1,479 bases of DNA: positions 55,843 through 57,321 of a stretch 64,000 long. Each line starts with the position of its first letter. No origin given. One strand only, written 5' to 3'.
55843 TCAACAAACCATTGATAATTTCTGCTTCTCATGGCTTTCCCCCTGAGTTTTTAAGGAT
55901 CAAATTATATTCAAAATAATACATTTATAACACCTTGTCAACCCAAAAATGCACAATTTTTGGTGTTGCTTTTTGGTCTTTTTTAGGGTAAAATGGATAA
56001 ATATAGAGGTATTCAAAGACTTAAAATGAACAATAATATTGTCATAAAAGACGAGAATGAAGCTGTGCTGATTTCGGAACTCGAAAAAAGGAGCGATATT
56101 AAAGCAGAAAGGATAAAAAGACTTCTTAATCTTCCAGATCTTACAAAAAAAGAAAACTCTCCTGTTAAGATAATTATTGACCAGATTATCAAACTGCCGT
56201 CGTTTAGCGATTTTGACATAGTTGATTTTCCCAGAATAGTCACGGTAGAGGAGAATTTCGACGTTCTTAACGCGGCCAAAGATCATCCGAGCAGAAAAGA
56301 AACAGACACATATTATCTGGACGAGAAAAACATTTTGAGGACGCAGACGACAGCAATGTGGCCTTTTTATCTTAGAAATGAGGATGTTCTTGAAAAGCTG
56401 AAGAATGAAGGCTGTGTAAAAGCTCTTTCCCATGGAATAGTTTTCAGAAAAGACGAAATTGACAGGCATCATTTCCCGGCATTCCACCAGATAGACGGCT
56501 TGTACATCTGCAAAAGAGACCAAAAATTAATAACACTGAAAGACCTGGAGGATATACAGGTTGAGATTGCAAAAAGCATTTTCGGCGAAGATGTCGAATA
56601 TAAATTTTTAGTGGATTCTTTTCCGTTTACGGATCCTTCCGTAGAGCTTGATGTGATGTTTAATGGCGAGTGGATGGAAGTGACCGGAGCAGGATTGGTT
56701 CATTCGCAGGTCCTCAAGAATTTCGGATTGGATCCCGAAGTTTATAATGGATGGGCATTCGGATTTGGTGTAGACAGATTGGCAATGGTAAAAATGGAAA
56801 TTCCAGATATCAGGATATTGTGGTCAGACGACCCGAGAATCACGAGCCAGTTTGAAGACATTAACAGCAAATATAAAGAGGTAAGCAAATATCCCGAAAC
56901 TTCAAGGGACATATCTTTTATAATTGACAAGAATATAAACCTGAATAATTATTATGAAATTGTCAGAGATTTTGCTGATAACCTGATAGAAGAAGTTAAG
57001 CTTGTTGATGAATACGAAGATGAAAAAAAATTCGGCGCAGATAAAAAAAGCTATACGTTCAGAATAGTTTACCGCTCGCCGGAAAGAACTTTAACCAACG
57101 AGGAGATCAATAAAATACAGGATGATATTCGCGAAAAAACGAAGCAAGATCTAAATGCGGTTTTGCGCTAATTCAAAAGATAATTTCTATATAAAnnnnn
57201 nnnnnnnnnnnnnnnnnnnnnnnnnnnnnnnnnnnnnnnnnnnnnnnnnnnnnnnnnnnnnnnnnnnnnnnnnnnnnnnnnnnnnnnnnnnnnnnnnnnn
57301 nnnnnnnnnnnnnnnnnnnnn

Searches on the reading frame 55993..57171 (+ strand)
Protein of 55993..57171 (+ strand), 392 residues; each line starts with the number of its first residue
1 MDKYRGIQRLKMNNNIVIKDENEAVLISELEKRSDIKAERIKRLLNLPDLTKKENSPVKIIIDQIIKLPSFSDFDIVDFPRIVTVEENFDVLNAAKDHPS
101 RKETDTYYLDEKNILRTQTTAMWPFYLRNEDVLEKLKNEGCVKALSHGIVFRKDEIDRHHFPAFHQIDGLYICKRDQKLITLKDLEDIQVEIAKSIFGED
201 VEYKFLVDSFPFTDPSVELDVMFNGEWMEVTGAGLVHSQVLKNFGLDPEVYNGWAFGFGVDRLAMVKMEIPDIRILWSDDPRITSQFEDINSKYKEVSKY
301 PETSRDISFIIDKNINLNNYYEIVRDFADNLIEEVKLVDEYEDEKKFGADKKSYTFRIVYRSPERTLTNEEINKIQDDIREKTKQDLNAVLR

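Call 39: search_protein_families(library=pfam, proteins=[window:55993-57171:+], max_evalue=0.001)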
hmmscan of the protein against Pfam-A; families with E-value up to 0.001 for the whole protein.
window:55993-57171:+ (392 aa): 2 families
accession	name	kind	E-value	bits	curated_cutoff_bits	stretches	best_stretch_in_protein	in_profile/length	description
PF01409.25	tRNA-synt_2d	-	1.9e-59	201.6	19.8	1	50-287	11-246/246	tRNA synthetases class II core domain (F)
PF03147.19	FDX-ACB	-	7.9e-27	94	31.1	1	298-392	1-94/94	Ferredoxin-fold anticodon binding domain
